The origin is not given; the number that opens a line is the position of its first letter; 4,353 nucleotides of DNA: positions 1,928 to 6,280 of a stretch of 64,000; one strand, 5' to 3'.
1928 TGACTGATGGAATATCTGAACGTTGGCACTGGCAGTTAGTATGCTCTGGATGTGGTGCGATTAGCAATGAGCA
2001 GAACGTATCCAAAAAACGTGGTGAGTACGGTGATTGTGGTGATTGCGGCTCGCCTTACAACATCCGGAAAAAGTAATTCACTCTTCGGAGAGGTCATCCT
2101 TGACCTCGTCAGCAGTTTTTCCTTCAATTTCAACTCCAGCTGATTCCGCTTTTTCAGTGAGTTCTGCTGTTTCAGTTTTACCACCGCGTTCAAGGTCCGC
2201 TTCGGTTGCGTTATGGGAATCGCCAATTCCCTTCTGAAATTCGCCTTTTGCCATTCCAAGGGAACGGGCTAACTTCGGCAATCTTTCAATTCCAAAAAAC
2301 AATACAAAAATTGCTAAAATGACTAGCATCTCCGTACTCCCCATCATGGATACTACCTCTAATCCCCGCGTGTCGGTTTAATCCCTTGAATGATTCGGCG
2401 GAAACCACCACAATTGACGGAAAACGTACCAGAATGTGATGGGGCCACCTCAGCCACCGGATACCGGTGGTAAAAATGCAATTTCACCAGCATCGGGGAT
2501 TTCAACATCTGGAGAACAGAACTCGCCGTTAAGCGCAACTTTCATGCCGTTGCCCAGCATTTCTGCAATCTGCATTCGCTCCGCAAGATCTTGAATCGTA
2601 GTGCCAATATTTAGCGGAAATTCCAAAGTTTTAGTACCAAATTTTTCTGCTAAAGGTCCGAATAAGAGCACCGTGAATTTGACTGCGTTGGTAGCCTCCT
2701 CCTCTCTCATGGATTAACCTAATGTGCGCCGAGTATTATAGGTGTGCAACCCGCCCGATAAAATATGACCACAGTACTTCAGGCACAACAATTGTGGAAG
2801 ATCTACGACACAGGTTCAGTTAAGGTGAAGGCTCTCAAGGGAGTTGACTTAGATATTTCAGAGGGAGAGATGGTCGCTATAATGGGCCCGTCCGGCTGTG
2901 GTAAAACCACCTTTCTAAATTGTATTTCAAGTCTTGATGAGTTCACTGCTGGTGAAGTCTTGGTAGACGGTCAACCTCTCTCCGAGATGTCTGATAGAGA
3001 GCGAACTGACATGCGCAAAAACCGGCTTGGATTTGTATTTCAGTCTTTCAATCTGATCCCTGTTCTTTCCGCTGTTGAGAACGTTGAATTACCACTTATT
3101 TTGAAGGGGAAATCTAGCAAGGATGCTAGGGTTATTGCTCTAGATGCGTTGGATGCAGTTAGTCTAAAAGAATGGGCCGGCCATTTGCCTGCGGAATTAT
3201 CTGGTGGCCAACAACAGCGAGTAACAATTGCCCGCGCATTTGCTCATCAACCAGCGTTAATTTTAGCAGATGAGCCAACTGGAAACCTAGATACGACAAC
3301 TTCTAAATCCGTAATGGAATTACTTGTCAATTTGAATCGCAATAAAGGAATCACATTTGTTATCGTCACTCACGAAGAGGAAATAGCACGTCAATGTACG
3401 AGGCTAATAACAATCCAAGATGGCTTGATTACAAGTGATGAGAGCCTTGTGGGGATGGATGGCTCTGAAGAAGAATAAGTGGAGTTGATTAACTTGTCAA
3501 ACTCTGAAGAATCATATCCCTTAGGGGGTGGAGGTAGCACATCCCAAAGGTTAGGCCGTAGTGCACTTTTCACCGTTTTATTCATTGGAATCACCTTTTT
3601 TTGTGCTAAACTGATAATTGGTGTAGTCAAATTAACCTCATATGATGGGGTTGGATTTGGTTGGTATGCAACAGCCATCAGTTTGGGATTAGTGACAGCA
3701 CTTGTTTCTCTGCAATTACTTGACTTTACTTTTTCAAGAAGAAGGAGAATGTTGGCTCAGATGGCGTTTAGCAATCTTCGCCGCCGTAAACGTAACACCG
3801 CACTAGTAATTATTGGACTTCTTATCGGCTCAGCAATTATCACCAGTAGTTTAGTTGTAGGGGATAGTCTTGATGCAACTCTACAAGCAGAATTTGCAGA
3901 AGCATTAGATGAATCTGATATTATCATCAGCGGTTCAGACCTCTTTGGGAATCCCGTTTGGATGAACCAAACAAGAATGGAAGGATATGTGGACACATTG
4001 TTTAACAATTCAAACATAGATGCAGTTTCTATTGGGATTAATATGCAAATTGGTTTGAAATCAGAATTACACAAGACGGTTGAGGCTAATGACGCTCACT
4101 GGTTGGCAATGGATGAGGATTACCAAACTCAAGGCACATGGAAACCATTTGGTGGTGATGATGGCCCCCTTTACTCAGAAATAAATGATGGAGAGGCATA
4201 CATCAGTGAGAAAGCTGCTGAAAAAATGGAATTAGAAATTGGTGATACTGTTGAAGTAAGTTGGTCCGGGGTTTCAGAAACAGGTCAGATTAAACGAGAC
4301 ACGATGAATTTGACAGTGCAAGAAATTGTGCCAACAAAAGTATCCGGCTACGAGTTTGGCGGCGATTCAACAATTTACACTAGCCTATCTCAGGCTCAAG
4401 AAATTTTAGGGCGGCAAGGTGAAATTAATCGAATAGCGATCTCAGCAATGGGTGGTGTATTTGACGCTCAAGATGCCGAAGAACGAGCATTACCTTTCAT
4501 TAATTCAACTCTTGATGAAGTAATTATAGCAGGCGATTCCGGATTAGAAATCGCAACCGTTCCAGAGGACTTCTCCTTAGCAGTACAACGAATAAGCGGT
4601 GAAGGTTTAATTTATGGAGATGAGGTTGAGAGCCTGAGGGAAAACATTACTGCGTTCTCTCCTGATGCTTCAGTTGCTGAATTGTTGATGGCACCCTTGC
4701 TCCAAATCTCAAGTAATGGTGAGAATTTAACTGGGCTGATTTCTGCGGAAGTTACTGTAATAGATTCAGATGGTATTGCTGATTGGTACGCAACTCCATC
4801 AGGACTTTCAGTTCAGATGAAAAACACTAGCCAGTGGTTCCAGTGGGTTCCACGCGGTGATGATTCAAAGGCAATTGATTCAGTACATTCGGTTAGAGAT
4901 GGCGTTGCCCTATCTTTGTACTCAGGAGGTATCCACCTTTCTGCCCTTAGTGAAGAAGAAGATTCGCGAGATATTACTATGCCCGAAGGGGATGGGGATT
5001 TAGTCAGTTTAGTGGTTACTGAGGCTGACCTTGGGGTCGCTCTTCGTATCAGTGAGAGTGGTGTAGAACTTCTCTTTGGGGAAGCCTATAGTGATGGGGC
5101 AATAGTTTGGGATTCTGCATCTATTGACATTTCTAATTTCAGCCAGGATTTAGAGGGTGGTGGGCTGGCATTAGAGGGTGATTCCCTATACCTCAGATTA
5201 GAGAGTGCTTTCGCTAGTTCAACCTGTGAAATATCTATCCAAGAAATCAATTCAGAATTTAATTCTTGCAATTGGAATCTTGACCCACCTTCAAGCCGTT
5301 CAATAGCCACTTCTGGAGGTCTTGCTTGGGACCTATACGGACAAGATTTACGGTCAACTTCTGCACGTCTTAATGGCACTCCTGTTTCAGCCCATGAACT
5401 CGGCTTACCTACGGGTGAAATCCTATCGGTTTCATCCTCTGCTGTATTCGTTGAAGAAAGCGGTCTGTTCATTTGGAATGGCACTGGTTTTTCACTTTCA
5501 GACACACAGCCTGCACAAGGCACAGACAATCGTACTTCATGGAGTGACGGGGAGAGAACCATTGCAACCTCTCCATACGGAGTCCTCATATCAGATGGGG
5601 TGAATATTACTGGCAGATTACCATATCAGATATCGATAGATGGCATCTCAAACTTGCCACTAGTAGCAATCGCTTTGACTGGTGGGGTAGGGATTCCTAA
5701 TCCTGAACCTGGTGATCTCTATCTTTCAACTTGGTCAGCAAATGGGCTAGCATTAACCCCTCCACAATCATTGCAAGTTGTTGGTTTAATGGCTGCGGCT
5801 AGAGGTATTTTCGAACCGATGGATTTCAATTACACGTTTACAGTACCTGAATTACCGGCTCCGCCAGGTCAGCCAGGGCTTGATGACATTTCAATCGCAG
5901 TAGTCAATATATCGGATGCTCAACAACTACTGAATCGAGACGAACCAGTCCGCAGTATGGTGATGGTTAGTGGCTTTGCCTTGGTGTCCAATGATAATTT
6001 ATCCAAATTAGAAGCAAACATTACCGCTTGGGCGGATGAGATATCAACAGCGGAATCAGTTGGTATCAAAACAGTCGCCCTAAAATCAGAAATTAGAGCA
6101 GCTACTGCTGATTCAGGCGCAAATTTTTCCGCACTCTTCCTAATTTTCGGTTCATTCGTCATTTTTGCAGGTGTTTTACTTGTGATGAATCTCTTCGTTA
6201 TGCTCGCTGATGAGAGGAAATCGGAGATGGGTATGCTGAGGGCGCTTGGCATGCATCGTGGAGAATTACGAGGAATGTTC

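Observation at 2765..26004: A 23-kb same-strand block pairs a MacB-type ABC machine with two anchored surface proteins, forming a candidate cell-surface module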

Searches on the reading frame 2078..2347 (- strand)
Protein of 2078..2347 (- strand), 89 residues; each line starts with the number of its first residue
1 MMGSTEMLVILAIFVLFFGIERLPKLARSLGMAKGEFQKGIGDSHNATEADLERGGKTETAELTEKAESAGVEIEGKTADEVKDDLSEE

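Call 19: search_protein_families(library=pfam, proteins=[window:2078-2347:-], max_evalue=0.01)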
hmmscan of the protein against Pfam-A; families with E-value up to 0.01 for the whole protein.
window:2078-2347:- (89 aa): 1 family
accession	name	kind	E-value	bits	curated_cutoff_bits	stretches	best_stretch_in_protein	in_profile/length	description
PF02416.21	TatA_B_E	-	2.4e-09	36.7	21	1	3-46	2-45/53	mttA/Hcf106 family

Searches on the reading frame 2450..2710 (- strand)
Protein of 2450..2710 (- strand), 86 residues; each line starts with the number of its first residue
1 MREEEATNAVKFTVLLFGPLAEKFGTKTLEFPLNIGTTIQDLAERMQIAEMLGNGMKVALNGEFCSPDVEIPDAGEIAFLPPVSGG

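Call 19: search_protein_families(library=pfam, proteins=[window:2450-2710:-], max_evalue=0.01)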
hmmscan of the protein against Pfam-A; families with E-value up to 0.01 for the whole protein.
window:2450-2710:- (86 aa): 1 family
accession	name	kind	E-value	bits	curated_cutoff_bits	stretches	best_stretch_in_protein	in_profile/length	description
PF02597.26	ThiS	-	3.9e-11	43.8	22.5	1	14-86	1-76/76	ThiS family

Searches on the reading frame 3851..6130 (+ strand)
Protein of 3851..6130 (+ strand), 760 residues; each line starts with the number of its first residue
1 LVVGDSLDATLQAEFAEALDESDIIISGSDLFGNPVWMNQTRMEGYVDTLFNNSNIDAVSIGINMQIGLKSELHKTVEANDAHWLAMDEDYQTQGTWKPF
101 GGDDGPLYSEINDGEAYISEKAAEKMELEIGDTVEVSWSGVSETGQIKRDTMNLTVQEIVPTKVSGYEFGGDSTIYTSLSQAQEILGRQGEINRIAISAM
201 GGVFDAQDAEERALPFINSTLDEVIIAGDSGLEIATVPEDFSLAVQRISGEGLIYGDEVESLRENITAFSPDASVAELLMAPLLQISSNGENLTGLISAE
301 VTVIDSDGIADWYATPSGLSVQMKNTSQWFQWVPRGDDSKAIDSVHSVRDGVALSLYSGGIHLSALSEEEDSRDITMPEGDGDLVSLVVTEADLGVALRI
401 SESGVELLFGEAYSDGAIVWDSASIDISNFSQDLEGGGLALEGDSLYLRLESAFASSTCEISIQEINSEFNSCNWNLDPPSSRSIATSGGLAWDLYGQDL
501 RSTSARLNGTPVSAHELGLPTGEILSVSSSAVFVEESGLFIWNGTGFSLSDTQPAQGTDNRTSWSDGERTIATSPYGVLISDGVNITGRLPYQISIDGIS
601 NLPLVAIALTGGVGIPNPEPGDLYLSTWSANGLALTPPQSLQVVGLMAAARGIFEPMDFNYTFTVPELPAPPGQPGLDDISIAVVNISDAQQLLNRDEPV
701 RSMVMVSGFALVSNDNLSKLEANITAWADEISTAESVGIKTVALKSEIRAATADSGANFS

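Call 58: predict_structure(alignment_id=A1)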
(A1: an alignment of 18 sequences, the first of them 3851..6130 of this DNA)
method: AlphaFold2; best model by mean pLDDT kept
length: 760 residues; sequences in the alignment: 18
mean_pLDDT: 78.0   pTM: 0.58
mean pLDDT of the five models: 78.0, 74.8, 71.4, 67.2, 58.8
residues with pLDDT >= 90: 104; 70-90: 498; 50-70: 110; < 50: 48
segments of 3 or more residues with pLDDT < 50: 1-20, 142-146, 164-168, 593-602, 754-760
pLDDT, mean of each block of 10 residues (from residue 1): 37 42 75 73 86 85 89 82 86 72 78 90 88 86 52 91 52 85 87 86 68 85 65 75 75 76 84 81 80 68 89 84 76 70 89 89 85 86 88 89 86 82 82 83 89 85 72 76 76 73 81 83 82 89 89 85 88 85 82 39 68 70 87 86 79 82 78 59 86 81 81 80 81 71 70 43
secondary structure, 60 per line:
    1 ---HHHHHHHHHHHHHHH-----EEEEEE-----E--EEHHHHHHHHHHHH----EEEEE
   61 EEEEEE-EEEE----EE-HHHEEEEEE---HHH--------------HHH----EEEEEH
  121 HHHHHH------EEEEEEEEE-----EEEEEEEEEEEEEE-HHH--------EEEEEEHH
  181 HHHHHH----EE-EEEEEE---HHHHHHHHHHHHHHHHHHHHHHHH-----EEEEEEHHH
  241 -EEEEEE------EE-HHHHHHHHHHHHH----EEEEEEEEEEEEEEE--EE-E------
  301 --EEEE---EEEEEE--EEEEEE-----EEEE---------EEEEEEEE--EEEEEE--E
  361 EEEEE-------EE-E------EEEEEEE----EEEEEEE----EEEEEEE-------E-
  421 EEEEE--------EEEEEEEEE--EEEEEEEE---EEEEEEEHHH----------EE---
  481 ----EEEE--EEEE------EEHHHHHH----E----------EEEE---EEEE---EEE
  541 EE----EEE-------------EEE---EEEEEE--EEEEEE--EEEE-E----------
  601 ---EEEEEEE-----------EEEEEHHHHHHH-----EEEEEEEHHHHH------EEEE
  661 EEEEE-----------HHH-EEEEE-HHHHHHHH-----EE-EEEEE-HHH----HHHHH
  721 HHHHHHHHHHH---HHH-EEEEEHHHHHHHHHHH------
elements in order (helices of 4 or more, strands of 3 or more residues): H4-18 E24-29 H40-51 E56-66 E68-71 E82-87 E115-119 H120-126 E133-141 E147-160 E173-178 H179-186 E194-199 H203-226 E232-237 E242-247 H257-269 E274-288 E303-306 E310-315 E318-323 E329-332 E342-349 E352-357 E360-365 E383-389 E394-400 E405-411 E421-425 E434-442 E445-452 E456-462 E485-488 E491-494 H503-508 E524-527 E531-534 E538-542 E547-549 E563-565 E569-574 E577-582 E585-588 E604-610 E622-626 H627-633 E639-645 H646-650 E657-665 E681-685 H687-694 E703-707 H716-731 E739-743 H744-754

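Call 61: fold_search(model_id=the predicted structure, library=pdb)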
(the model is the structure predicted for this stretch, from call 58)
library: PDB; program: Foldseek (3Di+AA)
matches with E <= 10: 1200; with E <= 0.001: 423
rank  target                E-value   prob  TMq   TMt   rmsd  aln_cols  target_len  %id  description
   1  5udf_C                1.7e-08  1.00  0.21  0.69   4.7       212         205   14  Structure of the N-terminal domain of lipoprotein-releasing system transmembrane protein LolE from Acinetobacter bauma (released 2017-01-18)
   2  5udf_D                2.1e-08  1.00  0.21  0.68   4.4       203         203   14  Structure of the N-terminal domain of lipoprotein-releasing system transmembrane protein LolE from Acinetobacter bauma (released 2017-01-18)
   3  9xro_E                2.1e-08  1.00  0.20  0.37   9.7       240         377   15  LolCDE in complex with SMT-738_3 (released 2026-03-18)
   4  9rld_E                2.3e-08  1.00  0.22  0.38   4.1       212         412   15  LolCDE complex with Lpp lipoprotein (released 2026-01-21)
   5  5udf_A                2.7e-08  1.00  0.21  0.68   4.8       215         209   12  Structure of the N-terminal domain of lipoprotein-releasing system transmembrane protein LolE from Acinetobacter bauma (released 2017-01-18)
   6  9rlc_E                4.1e-08  1.00  0.22  0.38   4.2       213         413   15  LolCDE complex with Lpp lipoprotein (released 2026-01-21)
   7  4a2m_B                1.2e-07  1.00  0.26  0.26  14.3       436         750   13  Structure of the periplasmic domain of the heparin and heparan sulphate sensing hybrid two component system BT4663 in  (released 2012-05-02)
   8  7arh_E                1.5e-07  1.00  0.21  0.37  10.1       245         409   17  LolCDE in complex with lipoprotein (released 2021-04-07)
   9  4a2m_D                1.7e-07  1.00  0.26  0.27  16.0       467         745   13  Structure of the periplasmic domain of the heparin and heparan sulphate sensing hybrid two component system BT4663 in  (released 2012-05-02)
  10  9n77_LT               1.7e-07  1.00  0.27  0.24  12.8       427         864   10  SSU processome maturation and disassembly, State K (released 2025-11-05)
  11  3ott_B                2.1e-07  1.00  0.26  0.27  16.9       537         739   10  Crystal Structure of the extracellular domain of the putative one component system BT4673 from B. thetaiotaomicron (released 2011-08-10)
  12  5udf_B                2.3e-07  1.00  0.19  0.63   5.4       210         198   13  Structure of the N-terminal domain of lipoprotein-releasing system transmembrane protein LolE from Acinetobacter bauma (released 2017-01-18)
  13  9rli_E                2.7e-07  1.00  0.21  0.38  14.5       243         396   14  LolCDEdelta(235-252) complex with Pal lipoprotein (released 2026-01-21)
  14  3va6_A                3.0e-07  1.00  0.27  0.27  16.3       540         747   10  Crystal Structure of the extracellular domain of the putative hybrid two component system BT4673 from B. thetaiotaomic (released 2012-06-13)
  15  7mqa_LT               3.0e-07  0.98  0.12  0.11  27.2       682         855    8  Cryo-EM structure of the human SSU processome, state post-A1 (released 2021-09-22)
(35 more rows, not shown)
